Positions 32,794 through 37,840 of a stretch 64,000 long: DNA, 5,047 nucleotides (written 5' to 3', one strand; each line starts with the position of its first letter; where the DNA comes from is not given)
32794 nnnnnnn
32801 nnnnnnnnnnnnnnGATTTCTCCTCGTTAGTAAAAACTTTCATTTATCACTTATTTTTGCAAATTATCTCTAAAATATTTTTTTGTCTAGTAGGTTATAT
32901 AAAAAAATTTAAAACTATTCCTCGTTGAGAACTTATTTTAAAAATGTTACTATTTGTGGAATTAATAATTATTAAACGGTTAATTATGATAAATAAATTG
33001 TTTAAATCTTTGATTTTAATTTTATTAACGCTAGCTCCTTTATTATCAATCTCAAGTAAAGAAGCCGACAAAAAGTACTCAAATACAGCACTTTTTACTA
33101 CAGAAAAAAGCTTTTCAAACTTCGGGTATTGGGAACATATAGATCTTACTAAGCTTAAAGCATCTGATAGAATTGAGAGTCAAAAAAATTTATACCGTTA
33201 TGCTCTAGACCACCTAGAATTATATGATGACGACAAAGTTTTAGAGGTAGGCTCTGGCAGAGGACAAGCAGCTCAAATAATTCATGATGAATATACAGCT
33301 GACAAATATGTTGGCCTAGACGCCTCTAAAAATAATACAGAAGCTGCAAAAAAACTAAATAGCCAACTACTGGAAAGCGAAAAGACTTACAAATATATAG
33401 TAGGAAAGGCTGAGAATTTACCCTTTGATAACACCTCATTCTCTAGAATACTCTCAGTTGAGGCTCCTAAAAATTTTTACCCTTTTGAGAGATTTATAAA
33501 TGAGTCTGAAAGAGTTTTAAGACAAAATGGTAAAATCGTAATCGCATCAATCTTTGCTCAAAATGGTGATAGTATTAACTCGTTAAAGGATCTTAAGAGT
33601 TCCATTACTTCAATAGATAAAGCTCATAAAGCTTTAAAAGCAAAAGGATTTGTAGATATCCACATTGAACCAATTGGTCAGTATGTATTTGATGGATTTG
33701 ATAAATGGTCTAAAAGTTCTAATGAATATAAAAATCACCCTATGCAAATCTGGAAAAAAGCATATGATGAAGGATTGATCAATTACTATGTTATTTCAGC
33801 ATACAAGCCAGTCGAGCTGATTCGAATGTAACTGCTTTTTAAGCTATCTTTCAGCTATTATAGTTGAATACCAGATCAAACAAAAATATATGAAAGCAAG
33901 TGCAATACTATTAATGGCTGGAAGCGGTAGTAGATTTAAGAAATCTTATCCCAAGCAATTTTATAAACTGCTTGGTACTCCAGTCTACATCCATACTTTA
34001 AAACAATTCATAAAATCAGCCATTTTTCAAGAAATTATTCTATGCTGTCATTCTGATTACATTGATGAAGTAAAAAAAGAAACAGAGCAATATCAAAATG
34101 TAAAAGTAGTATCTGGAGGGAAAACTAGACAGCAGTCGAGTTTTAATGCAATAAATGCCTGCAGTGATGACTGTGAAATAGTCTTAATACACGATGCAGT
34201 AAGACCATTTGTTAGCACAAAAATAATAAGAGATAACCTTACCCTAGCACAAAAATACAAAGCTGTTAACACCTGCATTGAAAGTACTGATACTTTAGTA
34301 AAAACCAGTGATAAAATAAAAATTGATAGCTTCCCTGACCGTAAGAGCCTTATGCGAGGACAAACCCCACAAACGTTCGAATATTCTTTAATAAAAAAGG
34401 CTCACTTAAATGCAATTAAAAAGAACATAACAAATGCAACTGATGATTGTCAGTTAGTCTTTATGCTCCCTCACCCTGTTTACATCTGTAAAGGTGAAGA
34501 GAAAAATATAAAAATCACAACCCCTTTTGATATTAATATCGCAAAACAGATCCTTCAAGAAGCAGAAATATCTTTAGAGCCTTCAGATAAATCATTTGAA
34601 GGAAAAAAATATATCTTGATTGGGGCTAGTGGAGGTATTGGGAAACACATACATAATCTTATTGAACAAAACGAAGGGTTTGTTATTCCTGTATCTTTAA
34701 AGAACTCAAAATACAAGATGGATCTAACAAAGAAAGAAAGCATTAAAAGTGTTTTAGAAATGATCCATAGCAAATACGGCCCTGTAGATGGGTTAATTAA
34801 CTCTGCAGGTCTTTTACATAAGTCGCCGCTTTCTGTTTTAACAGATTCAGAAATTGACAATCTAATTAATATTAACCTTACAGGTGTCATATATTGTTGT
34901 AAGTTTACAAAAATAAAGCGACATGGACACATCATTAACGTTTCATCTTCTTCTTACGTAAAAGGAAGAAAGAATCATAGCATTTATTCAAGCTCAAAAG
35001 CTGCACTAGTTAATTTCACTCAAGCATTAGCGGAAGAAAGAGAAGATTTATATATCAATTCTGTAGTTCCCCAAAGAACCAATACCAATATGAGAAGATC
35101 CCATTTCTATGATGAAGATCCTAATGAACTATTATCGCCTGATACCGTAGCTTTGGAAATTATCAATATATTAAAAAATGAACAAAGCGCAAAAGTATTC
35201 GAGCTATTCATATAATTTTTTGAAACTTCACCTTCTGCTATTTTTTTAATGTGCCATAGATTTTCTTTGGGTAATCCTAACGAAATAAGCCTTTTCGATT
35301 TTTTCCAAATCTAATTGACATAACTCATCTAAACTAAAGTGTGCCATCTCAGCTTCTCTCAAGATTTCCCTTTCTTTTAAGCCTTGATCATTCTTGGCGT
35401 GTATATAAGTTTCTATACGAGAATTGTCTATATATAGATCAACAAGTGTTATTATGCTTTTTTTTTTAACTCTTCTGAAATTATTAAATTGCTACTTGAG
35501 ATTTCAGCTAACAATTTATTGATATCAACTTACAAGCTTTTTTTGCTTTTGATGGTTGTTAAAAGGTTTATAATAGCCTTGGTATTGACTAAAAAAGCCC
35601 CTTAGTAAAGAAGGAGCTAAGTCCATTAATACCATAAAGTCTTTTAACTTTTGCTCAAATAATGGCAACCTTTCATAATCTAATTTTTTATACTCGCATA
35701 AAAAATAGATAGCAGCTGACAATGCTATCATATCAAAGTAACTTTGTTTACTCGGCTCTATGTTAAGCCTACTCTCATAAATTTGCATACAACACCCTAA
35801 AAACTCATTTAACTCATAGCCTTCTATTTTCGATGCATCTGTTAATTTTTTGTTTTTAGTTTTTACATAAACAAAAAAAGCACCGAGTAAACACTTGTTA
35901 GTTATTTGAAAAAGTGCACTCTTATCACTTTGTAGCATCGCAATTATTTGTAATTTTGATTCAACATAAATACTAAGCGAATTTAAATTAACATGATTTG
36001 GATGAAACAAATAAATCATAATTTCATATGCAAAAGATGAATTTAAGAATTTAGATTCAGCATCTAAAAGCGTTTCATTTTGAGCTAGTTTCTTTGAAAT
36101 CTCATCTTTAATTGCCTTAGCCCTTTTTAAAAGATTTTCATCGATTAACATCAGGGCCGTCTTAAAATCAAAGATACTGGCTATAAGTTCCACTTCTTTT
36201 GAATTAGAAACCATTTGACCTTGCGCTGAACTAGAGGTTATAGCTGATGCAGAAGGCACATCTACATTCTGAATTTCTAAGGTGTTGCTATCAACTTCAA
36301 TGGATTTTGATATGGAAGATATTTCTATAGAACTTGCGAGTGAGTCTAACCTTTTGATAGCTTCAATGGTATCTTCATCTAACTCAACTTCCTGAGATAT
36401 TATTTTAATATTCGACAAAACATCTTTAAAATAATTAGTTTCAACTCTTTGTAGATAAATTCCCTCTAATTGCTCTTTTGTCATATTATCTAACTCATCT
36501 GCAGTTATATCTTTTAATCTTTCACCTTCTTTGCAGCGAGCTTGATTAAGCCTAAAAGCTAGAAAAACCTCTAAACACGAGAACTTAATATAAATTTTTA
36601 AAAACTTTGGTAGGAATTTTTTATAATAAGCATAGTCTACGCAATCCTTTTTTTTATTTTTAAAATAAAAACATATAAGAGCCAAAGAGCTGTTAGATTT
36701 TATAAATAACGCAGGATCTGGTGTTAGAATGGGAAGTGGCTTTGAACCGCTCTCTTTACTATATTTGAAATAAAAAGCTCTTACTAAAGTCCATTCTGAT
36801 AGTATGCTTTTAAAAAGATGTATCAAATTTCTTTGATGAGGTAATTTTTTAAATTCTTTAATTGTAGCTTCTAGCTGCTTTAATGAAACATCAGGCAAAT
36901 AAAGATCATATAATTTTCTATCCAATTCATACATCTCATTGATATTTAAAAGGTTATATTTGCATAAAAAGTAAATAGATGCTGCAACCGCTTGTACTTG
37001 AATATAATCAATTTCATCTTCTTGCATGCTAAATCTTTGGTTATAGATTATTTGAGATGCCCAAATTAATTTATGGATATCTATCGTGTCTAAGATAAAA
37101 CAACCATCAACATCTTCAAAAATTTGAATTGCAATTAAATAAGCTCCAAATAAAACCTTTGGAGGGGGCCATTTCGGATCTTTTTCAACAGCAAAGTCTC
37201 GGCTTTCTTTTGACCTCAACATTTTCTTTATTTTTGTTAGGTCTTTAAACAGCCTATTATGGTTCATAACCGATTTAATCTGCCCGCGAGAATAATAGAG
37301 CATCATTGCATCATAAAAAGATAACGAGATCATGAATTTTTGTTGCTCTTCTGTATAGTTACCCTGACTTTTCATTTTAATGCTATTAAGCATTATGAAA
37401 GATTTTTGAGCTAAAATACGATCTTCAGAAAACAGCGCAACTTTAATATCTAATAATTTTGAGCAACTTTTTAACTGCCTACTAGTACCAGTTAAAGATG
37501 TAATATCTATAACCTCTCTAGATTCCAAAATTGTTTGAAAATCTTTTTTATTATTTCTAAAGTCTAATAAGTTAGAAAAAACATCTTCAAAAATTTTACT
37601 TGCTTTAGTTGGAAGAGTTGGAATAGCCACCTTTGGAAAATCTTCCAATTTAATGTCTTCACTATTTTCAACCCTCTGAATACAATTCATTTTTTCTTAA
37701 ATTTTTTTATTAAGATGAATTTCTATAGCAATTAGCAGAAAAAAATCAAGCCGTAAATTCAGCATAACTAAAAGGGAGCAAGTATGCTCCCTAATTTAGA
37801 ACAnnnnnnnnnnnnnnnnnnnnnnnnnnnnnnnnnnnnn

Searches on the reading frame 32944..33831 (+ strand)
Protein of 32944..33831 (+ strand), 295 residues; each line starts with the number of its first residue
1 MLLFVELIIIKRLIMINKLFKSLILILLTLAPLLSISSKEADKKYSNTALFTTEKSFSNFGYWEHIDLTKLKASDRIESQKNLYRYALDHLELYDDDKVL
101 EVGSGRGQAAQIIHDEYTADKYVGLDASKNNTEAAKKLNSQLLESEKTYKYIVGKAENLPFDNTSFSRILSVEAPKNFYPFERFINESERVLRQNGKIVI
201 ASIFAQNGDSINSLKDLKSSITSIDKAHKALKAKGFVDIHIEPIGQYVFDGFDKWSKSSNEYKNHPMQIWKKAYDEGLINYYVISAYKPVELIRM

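Call 23: search_protein_families(library=pfam, proteins=[window:32944-33831:+], max_evalue=0.01)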
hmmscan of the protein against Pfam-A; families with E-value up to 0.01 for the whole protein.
window:32944-33831:+ (295 aa): 11 families
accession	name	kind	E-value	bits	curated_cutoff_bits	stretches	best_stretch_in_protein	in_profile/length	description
PF08241.18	Methyltransf_11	-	4.7e-15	56.4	21.2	1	100-200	1-95/95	Methyltransferase domain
PF13649.12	Methyltransf_25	-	2.3e-12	47.8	27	1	99-196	1-97/97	Methyltransferase domain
PF13847.12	Methyltransf_31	-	2.6e-11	43.8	27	1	95-206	3-114/145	Methyltransferase domain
PF02353.26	CMAS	-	1.6e-10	41.2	27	1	78-235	45-183/273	Mycolic acid cyclopropane synthetase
PF08242.18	Methyltransf_12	-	3.2e-06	28.2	30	1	100-198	1-98/98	Methyltransferase domain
PF13489.12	Methyltransf_23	-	0.00013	22.2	27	1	94-203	21-119/164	Methyltransferase domain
PF01209.24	Ubie_methyltran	-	0.00041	20.2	20.1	1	96-200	48-151/233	ubiE/COQ5 methyltransferase family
PF01135.25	PCMT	-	0.00059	20.1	20.3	1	75-137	53-116/210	Protein-L-isoaspartate(D-aspartate) O-methyltransferase (PCMT)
PF00398.26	RrnaAD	-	0.0028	17.2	24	1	76-123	11-56/263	Ribosomal RNA adenine dimethylase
PF05175.20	MTS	-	0.0046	17.1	23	0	88-203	24-141/170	Methyltransferase small domain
PF08123.19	DOT1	-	0.0084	16.1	23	0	82-149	29-96/205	Histone methylation protein DOT1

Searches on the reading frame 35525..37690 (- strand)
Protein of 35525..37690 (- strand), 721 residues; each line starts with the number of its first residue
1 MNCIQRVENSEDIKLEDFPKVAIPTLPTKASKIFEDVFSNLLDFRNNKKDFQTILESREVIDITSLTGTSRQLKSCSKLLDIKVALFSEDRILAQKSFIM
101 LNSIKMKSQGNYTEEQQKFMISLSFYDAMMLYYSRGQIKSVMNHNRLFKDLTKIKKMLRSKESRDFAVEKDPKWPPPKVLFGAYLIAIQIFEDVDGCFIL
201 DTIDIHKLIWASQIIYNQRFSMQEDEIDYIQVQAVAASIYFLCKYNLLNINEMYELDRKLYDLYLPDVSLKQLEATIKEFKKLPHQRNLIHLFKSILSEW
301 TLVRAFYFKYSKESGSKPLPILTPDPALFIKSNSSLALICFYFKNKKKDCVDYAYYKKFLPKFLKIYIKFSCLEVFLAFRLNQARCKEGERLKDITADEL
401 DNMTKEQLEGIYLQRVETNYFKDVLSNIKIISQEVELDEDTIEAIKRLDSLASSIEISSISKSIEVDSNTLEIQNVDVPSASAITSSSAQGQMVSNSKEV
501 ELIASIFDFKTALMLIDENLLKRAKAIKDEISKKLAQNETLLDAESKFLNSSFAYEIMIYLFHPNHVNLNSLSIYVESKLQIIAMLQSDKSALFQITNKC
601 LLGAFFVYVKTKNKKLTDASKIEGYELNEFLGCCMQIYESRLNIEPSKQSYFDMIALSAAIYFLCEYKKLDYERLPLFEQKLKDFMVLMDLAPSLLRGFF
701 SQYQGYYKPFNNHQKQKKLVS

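Call 22: search_protein_families(library=pfam, proteins=[window:35525-37690:-], max_evalue=0.01)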
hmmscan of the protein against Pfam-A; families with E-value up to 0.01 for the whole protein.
window:35525-37690:- (721 aa): 0 families

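Call 54: search_solved_structures(query=window:35525-37690:-, max_evalue=1)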
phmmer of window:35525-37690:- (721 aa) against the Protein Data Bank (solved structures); distinct sequences matched with E-value up to 1: 0.

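Call 78: search_protein_families(library=padloc, proteins=[window:35525-37690:-], max_evalue=0.1)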
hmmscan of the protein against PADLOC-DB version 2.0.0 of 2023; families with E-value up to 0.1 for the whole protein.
window:35525-37690:- (721 aa): 0 families
